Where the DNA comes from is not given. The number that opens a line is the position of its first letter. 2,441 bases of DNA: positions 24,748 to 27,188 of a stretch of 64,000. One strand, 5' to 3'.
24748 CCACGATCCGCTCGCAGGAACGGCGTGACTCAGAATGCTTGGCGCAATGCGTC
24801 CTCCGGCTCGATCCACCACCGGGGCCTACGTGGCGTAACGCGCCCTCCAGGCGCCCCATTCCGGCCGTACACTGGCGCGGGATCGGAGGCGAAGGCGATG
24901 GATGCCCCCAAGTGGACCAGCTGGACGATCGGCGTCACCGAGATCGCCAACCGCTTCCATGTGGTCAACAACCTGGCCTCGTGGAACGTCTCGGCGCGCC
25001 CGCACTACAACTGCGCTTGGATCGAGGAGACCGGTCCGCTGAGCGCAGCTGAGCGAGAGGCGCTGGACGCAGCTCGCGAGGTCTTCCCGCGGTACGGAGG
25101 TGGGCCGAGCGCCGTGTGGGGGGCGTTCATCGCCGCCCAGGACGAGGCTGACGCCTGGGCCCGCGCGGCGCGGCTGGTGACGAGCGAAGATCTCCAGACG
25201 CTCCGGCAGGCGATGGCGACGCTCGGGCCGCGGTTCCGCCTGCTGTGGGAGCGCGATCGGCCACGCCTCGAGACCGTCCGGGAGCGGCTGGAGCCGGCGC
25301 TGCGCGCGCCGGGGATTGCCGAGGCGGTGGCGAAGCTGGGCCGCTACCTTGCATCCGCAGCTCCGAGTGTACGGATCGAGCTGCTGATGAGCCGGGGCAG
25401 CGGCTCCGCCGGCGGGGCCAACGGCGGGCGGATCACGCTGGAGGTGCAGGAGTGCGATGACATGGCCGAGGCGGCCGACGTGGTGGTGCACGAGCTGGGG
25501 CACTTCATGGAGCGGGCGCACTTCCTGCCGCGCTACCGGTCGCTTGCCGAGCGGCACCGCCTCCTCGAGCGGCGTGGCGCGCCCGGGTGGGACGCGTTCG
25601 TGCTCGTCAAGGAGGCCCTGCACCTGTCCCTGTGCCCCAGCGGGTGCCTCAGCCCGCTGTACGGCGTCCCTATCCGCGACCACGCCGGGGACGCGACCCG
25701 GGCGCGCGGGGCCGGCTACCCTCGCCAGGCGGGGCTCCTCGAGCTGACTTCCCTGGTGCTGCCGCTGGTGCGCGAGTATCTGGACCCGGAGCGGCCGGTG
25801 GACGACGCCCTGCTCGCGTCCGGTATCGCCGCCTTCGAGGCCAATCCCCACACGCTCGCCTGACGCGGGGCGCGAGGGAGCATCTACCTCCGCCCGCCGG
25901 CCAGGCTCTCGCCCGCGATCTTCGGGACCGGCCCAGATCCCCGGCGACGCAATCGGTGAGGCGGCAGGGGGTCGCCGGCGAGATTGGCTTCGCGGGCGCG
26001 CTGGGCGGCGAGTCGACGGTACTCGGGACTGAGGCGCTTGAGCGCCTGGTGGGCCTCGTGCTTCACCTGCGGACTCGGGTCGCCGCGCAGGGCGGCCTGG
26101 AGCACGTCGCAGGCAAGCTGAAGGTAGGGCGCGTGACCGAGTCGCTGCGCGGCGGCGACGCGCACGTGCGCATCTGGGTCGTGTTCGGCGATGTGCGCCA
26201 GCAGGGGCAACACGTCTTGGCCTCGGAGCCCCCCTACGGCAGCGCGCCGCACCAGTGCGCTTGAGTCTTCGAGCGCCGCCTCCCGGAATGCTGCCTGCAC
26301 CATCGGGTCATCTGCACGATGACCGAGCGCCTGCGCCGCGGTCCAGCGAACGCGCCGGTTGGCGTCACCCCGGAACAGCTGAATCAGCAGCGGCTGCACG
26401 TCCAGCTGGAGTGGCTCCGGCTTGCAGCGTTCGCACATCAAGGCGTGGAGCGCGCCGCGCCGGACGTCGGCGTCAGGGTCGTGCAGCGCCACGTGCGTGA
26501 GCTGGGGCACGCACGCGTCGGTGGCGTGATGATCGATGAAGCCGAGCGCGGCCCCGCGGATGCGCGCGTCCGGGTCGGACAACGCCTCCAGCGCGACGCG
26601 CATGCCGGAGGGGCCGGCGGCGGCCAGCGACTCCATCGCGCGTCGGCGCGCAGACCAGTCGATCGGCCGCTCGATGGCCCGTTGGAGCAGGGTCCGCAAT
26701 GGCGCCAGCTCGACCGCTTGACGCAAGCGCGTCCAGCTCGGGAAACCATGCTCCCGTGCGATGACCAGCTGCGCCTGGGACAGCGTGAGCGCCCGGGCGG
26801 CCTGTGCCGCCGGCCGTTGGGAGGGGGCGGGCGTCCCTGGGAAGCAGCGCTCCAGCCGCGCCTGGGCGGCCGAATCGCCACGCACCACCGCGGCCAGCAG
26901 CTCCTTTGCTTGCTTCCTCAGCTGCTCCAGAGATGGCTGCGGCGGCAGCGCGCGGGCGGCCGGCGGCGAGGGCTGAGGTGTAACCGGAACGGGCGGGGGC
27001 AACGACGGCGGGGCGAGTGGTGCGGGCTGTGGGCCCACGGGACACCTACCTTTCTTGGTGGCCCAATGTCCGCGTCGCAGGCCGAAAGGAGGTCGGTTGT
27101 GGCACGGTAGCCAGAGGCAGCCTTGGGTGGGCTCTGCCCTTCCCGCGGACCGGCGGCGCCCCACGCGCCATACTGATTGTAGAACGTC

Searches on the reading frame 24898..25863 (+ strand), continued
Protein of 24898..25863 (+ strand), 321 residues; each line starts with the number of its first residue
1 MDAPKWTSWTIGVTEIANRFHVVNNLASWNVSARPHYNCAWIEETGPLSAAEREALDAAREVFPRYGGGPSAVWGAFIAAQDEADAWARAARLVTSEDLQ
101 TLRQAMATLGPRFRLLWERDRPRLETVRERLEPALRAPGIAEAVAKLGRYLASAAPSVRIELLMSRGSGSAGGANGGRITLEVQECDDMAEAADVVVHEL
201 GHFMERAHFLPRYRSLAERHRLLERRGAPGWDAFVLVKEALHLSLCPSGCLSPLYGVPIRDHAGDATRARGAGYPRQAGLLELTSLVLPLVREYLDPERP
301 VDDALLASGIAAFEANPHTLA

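Call 69: search_protein_families(library=ncbifam, alignment_id=A3, max_evalue=0.01)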
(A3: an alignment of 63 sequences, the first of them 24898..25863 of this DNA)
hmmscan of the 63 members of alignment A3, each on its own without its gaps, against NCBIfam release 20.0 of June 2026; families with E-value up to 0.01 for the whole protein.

A. member 1, window:24898-25863:+ (321 aa): 0 families

B. families by the number of members that match (of 63 scanned): 6 families
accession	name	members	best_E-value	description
NF033917.0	antiphage_ZorA_4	1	0.00023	anti-phage ZorAB system protein ZorA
TIGR03883.1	DUF2342_F420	1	0.0007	uncharacterized protein, coenzyme F420 biosynthesis associated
TIGR01241.2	FtsH_fam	1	0.0012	ATP-dependent zinc metalloprotease FtsH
TIGR02646.1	TIGR02646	1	0.0032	retron system putative HNH endonuclease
TIGR04471.1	rSAM_mob_pairA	1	0.0044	radical SAM mobile pair protein A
NF003339.0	PRK04351.1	1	0.0047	SprT family protein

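Call 70: search_protein_families(library=ncbifam, proteins=[L092:7029-8117:-, L097:6038-7120:-, L100:6029-7240:-, L100:1008-2066:+, L093:7041-8123:-, L100:4034-4930:+], max_evalue=0.00001)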
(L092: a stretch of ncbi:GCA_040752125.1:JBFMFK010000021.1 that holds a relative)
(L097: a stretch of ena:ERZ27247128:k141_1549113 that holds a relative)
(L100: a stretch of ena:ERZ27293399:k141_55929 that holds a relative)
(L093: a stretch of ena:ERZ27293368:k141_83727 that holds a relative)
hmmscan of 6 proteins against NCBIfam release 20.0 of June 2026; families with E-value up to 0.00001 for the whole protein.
L092:7029-8117:- (362 aa): 56 families (the best 25 are shown)
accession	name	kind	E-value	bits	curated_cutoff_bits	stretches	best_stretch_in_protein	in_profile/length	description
TIGR03942.1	sulfatase_rSAM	equivalog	1.7e-66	224.7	349.45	1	11-358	7-360/363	anaerobic sulfatase maturase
NF041298.1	rSAM_mat_DynA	equivalog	7.8e-61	206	450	1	8-357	4-355/356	dynobactin maturation radical SAM/SPASM protein DynA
NF010321.0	PRK13758.1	equivalog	4.8e-47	160.9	441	1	8-356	8-363/370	anaerobic sulfatase-maturase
NF010308.0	PRK13745.1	equivalog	2.1e-41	142.2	484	1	15-350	24-380/412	anaerobic sulfatase-maturation protein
TIGR04261.1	rSAM_GlyRichRpt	subfamily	5.5e-37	127.6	310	2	12-180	4-177/363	cyclophane-forming radical SAM/SPASM peptide maturase GrrM/OscB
NF041300.1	rSAM_mat_DarW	exception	3e-36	125.2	650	1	3-324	39-368/415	radical SAM/SPASM peptide maturase DarW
NF038005.1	rSAM_mat_DarE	equivalog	2.5e-35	122.1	650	1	5-325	74-403/432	darobactin maturation radical SAM/SPASM protein DarE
TIGR04083.1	rSAM_pep_methan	hypoth_equivalog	2.8e-34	118.6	300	1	7-357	2-345/376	TIGR04083 family peptide-modifying radical SAM enzyme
NF041718.1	rSAM_phane_AMC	equivalog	1.8e-33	116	425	1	6-183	7-182/362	cyclophane-forming radical SAM peptide maturase AmcB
NF041707.1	rSAM_YhhB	equivalog_domain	3.9e-30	105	445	1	13-357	10-367/369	cyclophane-forming radical SAM/SPASM peptide maturase YhhB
NF047865.1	rSAM_PapB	equivalog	1.3e-29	103.5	340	1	6-327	4-321/330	PapB family radical SAM/SPASM ranthipeptide maturase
TIGR04163.1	rSAM_cobopep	equivalog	1.9e-25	89.5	375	1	9-350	68-414/428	peptide-modifying radical SAM enzyme CbpB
TIGR03906.1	quino_hemo_SAM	equivalog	2.9e-22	79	453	2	6-152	95-246/467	quinohemoprotein amine dehydrogenase maturation protein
TIGR03978.1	rSAM_paired_1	equivalog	8.1e-22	77.6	370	1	8-189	86-270/466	His-Xaa-Ser system radical SAM maturase HxsB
TIGR04269.1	SAM_SPASM_FxsB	subfamily_domain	2.5e-21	76.1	370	1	9-347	6-357/363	FxsB family cyclophane-forming radical SAM/SPASM peptide maturase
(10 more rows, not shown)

L097:6038-7120:- (360 aa): 59 families (the best 25 are shown)
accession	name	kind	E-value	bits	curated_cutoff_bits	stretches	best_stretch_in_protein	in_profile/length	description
TIGR03942.1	sulfatase_rSAM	equivalog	1.4e-89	300.7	349.45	1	3-353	2-358/363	anaerobic sulfatase maturase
NF041298.1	rSAM_mat_DynA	equivalog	1.2e-73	248.1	450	1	12-353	11-354/356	dynobactin maturation radical SAM/SPASM protein DynA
NF010321.0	PRK13758.1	equivalog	2.3e-70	237.6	441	1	3-349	6-359/370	anaerobic sulfatase-maturase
NF010308.0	PRK13745.1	equivalog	8.4e-56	189.6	484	1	3-354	15-387/412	anaerobic sulfatase-maturation protein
NF041300.1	rSAM_mat_DarW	exception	1.8e-49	168.7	650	1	5-343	45-389/415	radical SAM/SPASM peptide maturase DarW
TIGR04261.1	rSAM_GlyRichRpt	subfamily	3.7e-48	164.4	310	1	12-326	7-332/363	cyclophane-forming radical SAM/SPASM peptide maturase GrrM/OscB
NF041707.1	rSAM_YhhB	equivalog_domain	2.2e-44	151.9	445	1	7-348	8-361/369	cyclophane-forming radical SAM/SPASM peptide maturase YhhB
NF038005.1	rSAM_mat_DarE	equivalog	1.4e-43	149.3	650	1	10-332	82-411/432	darobactin maturation radical SAM/SPASM protein DarE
NF047865.1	rSAM_PapB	equivalog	3.8e-39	134.8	340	1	7-323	8-318/330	PapB family radical SAM/SPASM ranthipeptide maturase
NF041718.1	rSAM_phane_AMC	equivalog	5.1e-38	131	425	1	12-327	16-333/362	cyclophane-forming radical SAM peptide maturase AmcB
TIGR04269.1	SAM_SPASM_FxsB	subfamily_domain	1.7e-32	112.8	370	1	4-348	5-361/363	FxsB family cyclophane-forming radical SAM/SPASM peptide maturase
TIGR04496.1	rSAM_XyeB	equivalog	3.5e-31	108.3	450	1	4-343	7-360/385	cyclophane-forming radical SAM/SPASM peptide maturase XyeB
TIGR04083.1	rSAM_pep_methan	hypoth_equivalog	6.6e-31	107.5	300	1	7-323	5-312/376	TIGR04083 family peptide-modifying radical SAM enzyme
TIGR04068.1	rSAM_ocin_clost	equivalog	8.2e-30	104.1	500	1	8-150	90-236/462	Cys-rich peptide radical SAM maturase CcpM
TIGR03906.1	quino_hemo_SAM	equivalog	7.3e-27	94.1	453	1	8-355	100-447/467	quinohemoprotein amine dehydrogenase maturation protein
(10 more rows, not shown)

L100:6029-7240:- (403 aa): 62 families (the best 25 are shown)
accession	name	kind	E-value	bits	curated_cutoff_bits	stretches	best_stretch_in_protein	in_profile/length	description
TIGR03942.1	sulfatase_rSAM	equivalog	2.8e-92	309.6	349.45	1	50-396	3-357/363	anaerobic sulfatase maturase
NF041298.1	rSAM_mat_DynA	equivalog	2.4e-81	273.5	450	1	48-396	2-353/356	dynobactin maturation radical SAM/SPASM protein DynA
NF010321.0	PRK13758.1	equivalog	1.1e-69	235.4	441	1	50-393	7-359/370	anaerobic sulfatase-maturase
NF010308.0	PRK13745.1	equivalog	5.1e-64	216.7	484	1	50-395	16-384/412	anaerobic sulfatase-maturation protein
NF041300.1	rSAM_mat_DarW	exception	1.4e-55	188.8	650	1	38-394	32-396/415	radical SAM/SPASM peptide maturase DarW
TIGR04261.1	rSAM_GlyRichRpt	subfamily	1.2e-51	175.9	310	1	55-388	4-352/363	cyclophane-forming radical SAM/SPASM peptide maturase GrrM/OscB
NF041707.1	rSAM_YhhB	equivalog_domain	2.5e-50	171.4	445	1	51-396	6-365/369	cyclophane-forming radical SAM/SPASM peptide maturase YhhB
NF038005.1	rSAM_mat_DarE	equivalog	2.2e-45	155.2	650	1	47-373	74-409/432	darobactin maturation radical SAM/SPASM protein DarE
NF041718.1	rSAM_phane_AMC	equivalog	3.2e-44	151.4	425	1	55-385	13-349/362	cyclophane-forming radical SAM peptide maturase AmcB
NF047865.1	rSAM_PapB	equivalog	3.1e-39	135.1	340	1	57-366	12-318/330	PapB family radical SAM/SPASM ranthipeptide maturase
TIGR04083.1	rSAM_pep_methan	hypoth_equivalog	1.3e-38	132.9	300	1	57-396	9-343/376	TIGR04083 family peptide-modifying radical SAM enzyme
TIGR04269.1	SAM_SPASM_FxsB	subfamily_domain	1.4e-35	123.1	370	1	50-393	5-362/363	FxsB family cyclophane-forming radical SAM/SPASM peptide maturase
TIGR04068.1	rSAM_ocin_clost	equivalog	8.2e-33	114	500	1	42-227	80-270/462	Cys-rich peptide radical SAM maturase CcpM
TIGR03906.1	quino_hemo_SAM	equivalog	4.4e-32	111.3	453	1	33-371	77-421/467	quinohemoprotein amine dehydrogenase maturation protein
NF040492.1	not_ScfB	exception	8e-32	110.7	855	1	53-390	100-442/450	ScfB-related radical SAM/SPASM orphan maturase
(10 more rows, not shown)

L100:1008-2066:+ (352 aa): 52 families (the best 25 are shown)
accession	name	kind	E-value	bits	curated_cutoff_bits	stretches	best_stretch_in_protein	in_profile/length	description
TIGR03942.1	sulfatase_rSAM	equivalog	9.4e-67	225.6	349.45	1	4-336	2-350/363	anaerobic sulfatase maturase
NF041298.1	rSAM_mat_DynA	equivalog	4.7e-55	187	450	1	6-317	5-324/356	dynobactin maturation radical SAM/SPASM protein DynA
NF010321.0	PRK13758.1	equivalog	7.6e-48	163.5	441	1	3-328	5-344/370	anaerobic sulfatase-maturase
NF041707.1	rSAM_YhhB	equivalog_domain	8.8e-45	153.2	445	1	9-324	8-345/369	cyclophane-forming radical SAM/SPASM peptide maturase YhhB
TIGR04261.1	rSAM_GlyRichRpt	subfamily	2.8e-43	148.3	310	2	12-184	6-183/363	cyclophane-forming radical SAM/SPASM peptide maturase GrrM/OscB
NF010308.0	PRK13745.1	equivalog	1e-39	136.7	484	2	5-187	16-203/412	anaerobic sulfatase-maturation protein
NF047865.1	rSAM_PapB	equivalog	1.5e-38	132.9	340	1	11-320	11-322/330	PapB family radical SAM/SPASM ranthipeptide maturase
NF038005.1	rSAM_mat_DarE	equivalog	5.9e-38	130.7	650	1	10-322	81-408/432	darobactin maturation radical SAM/SPASM protein DarE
NF041300.1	rSAM_mat_DarW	exception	1.3e-35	123.1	650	1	12-322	50-375/415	radical SAM/SPASM peptide maturase DarW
NF041718.1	rSAM_phane_AMC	equivalog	2.5e-35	122.2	425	1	3-184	7-185/362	cyclophane-forming radical SAM peptide maturase AmcB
TIGR04083.1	rSAM_pep_methan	hypoth_equivalog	3.1e-34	118.4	300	1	5-320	4-316/376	TIGR04083 family peptide-modifying radical SAM enzyme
TIGR04496.1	rSAM_XyeB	equivalog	1.9e-32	112.4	450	1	5-339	6-357/385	cyclophane-forming radical SAM/SPASM peptide maturase XyeB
TIGR04269.1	SAM_SPASM_FxsB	subfamily_domain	3.5e-32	111.8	370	1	9-325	8-346/363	FxsB family cyclophane-forming radical SAM/SPASM peptide maturase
TIGR04163.1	rSAM_cobopep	equivalog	5.4e-31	107.8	375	1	12-345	73-421/428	peptide-modifying radical SAM enzyme CbpB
TIGR04334.1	rSAM_Clo7bot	equivalog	7.4e-25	87.5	600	1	4-152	92-240/440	radical SAM/SPASM domain Clo7bot peptide maturase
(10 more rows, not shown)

L093:7041-8123:- (360 aa): 55 families (the best 25 are shown)
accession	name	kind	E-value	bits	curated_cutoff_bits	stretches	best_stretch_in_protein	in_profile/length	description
TIGR03942.1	sulfatase_rSAM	equivalog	1.2e-90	304.3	349.45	1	3-354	2-359/363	anaerobic sulfatase maturase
NF041298.1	rSAM_mat_DynA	equivalog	1.7e-73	247.6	450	1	12-353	11-354/356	dynobactin maturation radical SAM/SPASM protein DynA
NF010321.0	PRK13758.1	equivalog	6.4e-68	229.6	441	1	3-348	6-358/370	anaerobic sulfatase-maturase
NF010308.0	PRK13745.1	equivalog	6.1e-60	203.3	484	1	3-356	15-389/412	anaerobic sulfatase-maturation protein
NF041300.1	rSAM_mat_DarW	exception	1.7e-53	182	650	1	5-351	45-397/415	radical SAM/SPASM peptide maturase DarW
TIGR04261.1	rSAM_GlyRichRpt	subfamily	8.6e-47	159.9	310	1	12-322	7-328/363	cyclophane-forming radical SAM/SPASM peptide maturase GrrM/OscB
NF041707.1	rSAM_YhhB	equivalog_domain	1.7e-46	158.8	445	1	7-353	8-366/369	cyclophane-forming radical SAM/SPASM peptide maturase YhhB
NF038005.1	rSAM_mat_DarE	equivalog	3.6e-44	151.2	650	1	10-349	82-429/432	darobactin maturation radical SAM/SPASM protein DarE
NF041718.1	rSAM_phane_AMC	equivalog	1.1e-36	126.6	425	1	12-322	16-328/362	cyclophane-forming radical SAM peptide maturase AmcB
NF047865.1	rSAM_PapB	equivalog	9.9e-36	123.6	340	1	7-323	8-318/330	PapB family radical SAM/SPASM ranthipeptide maturase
TIGR04269.1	SAM_SPASM_FxsB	subfamily_domain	3.6e-34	118.4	370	1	4-349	5-362/363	FxsB family cyclophane-forming radical SAM/SPASM peptide maturase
TIGR04083.1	rSAM_pep_methan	hypoth_equivalog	8.1e-33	113.8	300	1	7-352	5-343/376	TIGR04083 family peptide-modifying radical SAM enzyme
TIGR04496.1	rSAM_XyeB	equivalog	8.7e-32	110.2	450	1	4-346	7-363/385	cyclophane-forming radical SAM/SPASM peptide maturase XyeB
TIGR04068.1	rSAM_ocin_clost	equivalog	5.9e-27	94.7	500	1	8-149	90-235/462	Cys-rich peptide radical SAM maturase CcpM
TIGR03978.1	rSAM_paired_1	equivalog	1e-24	87.2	370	1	7-180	88-263/466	His-Xaa-Ser system radical SAM maturase HxsB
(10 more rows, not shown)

L100:4034-4930:+ (298 aa): 0 families

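Call 93: search_protein_families(library=phrogs, proteins=[window:24898-25863:+], max_evalue=0.001)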
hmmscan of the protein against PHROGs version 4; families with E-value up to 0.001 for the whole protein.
window:24898-25863:+ (321 aa): 0 families

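Call 94: fold_search(model_id=the predicted structure, library=viral)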
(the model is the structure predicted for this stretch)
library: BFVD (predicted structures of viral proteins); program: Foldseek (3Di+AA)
matches with E <= 10: 73; with E <= 0.001: 0
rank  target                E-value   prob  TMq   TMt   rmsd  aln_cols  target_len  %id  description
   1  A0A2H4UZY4            5.6e-01  0.35  0.26  0.13   8.3       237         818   10  ORF105 protein [Operophtera brumata nucleopolyhedrovirus]
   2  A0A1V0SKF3            7.1e-01  0.25  0.25  0.18  10.4       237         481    9  Uncharacterized protein [Klosneuvirus KNV1]
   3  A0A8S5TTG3            1.1e+00  0.12  0.22  0.21  17.4       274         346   10  Uncharacterized protein [Siphoviridae sp. ct5jB2]
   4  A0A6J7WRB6            1.1e+00  0.04  0.15  0.07  25.0       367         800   14  COG5412 Phage-related protein [uncultured Caudovirales phage]
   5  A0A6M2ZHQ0            1.3e+00  0.25  0.14  0.32   6.1        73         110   10  Transcriptional regulator of DNA damage repair [Synechococcus phage S-SCSM1]
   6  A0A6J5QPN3            1.3e+00  0.03  0.12  0.05  38.6       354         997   14  DUF4214 domain-containing protein [uncultured Caudovirales phage]
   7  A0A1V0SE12            1.4e+00  0.09  0.20  0.19  17.2       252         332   10  Uncharacterized protein [Indivirus ILV1]
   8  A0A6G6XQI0            1.7e+00  0.15  0.26  0.24   9.3       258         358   11  (no name in the UniProt tables at hand)
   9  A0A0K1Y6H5            1.8e+00  0.04  0.13  0.16  18.4       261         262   17  ABC transporter [Rhodobacter phage RcSaxon]
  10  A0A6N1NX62            1.9e+00  0.07  0.18  0.09  16.6       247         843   11  Aminopeptidase M1-like [Tupanvirus soda lake]
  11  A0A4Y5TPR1            1.9e+00  0.01  0.09  0.09  23.0       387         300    8  (no name in the UniProt tables at hand)
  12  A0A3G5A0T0            2.2e+00  0.28  0.32  0.28   6.7       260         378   12  Uncharacterized protein (Fragment) [Faunusvirus sp.]
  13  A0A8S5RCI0            2.4e+00  0.11  0.20  0.26   9.9       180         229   11  Uncharacterized protein [virus sp. ctmTa7]
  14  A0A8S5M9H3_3          2.8e+00  0.02  0.13  0.06  18.1       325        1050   11  Uncharacterized protein [Siphoviridae sp. ctv4j104]
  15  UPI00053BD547         2.9e+00  0.01  0.11  0.09  22.0       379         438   13  (no name look-up for this kind of identifier)
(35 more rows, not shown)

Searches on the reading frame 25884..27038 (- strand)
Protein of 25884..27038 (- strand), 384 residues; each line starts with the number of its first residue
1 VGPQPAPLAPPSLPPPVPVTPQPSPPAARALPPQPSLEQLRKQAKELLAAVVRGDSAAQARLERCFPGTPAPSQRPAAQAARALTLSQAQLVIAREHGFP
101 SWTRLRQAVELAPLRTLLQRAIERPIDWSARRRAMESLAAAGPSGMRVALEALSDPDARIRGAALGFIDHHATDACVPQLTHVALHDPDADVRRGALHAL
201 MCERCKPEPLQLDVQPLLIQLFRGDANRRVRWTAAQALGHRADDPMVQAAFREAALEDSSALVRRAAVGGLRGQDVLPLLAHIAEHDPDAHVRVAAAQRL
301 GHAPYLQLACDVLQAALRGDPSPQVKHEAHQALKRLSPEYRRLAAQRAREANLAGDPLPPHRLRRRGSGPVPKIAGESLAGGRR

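Call 14: search_protein_families(library=ncbifam, proteins=[window:25884-27038:-], max_evalue=0.1)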
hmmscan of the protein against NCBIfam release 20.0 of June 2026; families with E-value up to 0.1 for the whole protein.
window:25884-27038:- (384 aa): 3 families
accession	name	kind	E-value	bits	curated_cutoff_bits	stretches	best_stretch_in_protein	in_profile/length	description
NF010374.0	PRK13800.1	equivalog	8.5e-08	30.9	1196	2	78-200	778-895/898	fumarate reductase/succinate dehydrogenase flavoprotein subunit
NF045915.1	PhycobilmeDegNblB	equivalog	1.2e-06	28.2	300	1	130-329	17-212/214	phycobilisome degradation protein NblB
NF007244.0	PRK09687.1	equivalog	1.9e-05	24.1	275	1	153-272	101-219/285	putative lyase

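Call 24: search_protein_families(library=padloc, proteins=[window:25884-27038:-, L003:2434-3684:+, P0109], max_evalue=0.01)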
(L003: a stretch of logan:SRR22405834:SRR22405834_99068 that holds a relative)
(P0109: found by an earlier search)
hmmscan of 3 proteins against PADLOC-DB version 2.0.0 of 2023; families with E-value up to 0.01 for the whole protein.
window:25884-27038:- (384 aa): 0 families

L003:2434-3684:+ (417 aa): 12 families
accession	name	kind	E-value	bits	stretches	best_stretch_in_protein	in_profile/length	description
PDLC04105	HerA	-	8.3e-08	29.2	1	132-278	77-216/576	-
PDLC04102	HerA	-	3.9e-07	26.8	1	211-277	160-231/654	-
PDLC04097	HerA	-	1.3e-06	25.3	1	211-331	145-258/618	-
PDLC02185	HerA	-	2.2e-05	21.4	1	214-275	152-212/585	-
PDLC04140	mad8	-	0.00012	19.7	1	228-314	29-95/314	mads_8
PDLC04100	HerA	-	0.00014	18.7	1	215-276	152-212/580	-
PDLC04107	HerA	-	0.00029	18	1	220-277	163-219/306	-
PDLC04103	HerA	-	0.00055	16.4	1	211-274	157-218/579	-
PDLC04106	HerA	-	0.0027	14.3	1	214-271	163-224/667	-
PDLC04101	HerA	-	0.0028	14.4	1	221-274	163-215/400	-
PDLC04099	HerA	-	0.0029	14.9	1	228-271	171-213/214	-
PDLC04098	HerA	-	0.0057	13.2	1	173-275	130-231/686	-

P0109 (541 aa): 0 families

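Call 60: search_protein_families(library=pfam, proteins=[window:25884-27038:-, L002:1-798:+], max_evalue=0.01)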
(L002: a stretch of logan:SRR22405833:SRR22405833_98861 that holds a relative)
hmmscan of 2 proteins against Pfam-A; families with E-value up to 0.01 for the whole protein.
window:25884-27038:- (384 aa): 4 families
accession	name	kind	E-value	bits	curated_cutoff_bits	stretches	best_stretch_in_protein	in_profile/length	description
PF13646.12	HEAT_2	-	3.3e-22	79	27.7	3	216-271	2-55/88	HEAT repeats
PF02985.28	HEAT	-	1.7e-18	65.4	23.5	0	215-239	2-25/31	HEAT repeat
PF13513.12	HEAT_EZ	-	4.3e-06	27.6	27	1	192-239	3-53/55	HEAT-like repeat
PF17432.8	DUF3458_C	-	0.007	16.2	24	0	280-332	4-47/320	Domain of unknown function (DUF3458_C) ARM repeats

L002:1-798:+ (265 aa): 0 families

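Call 93: search_protein_families(library=phrogs, proteins=[window:25884-27038:-], max_evalue=0.001)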
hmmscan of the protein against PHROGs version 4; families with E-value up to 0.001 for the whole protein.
window:25884-27038:- (384 aa): 0 families
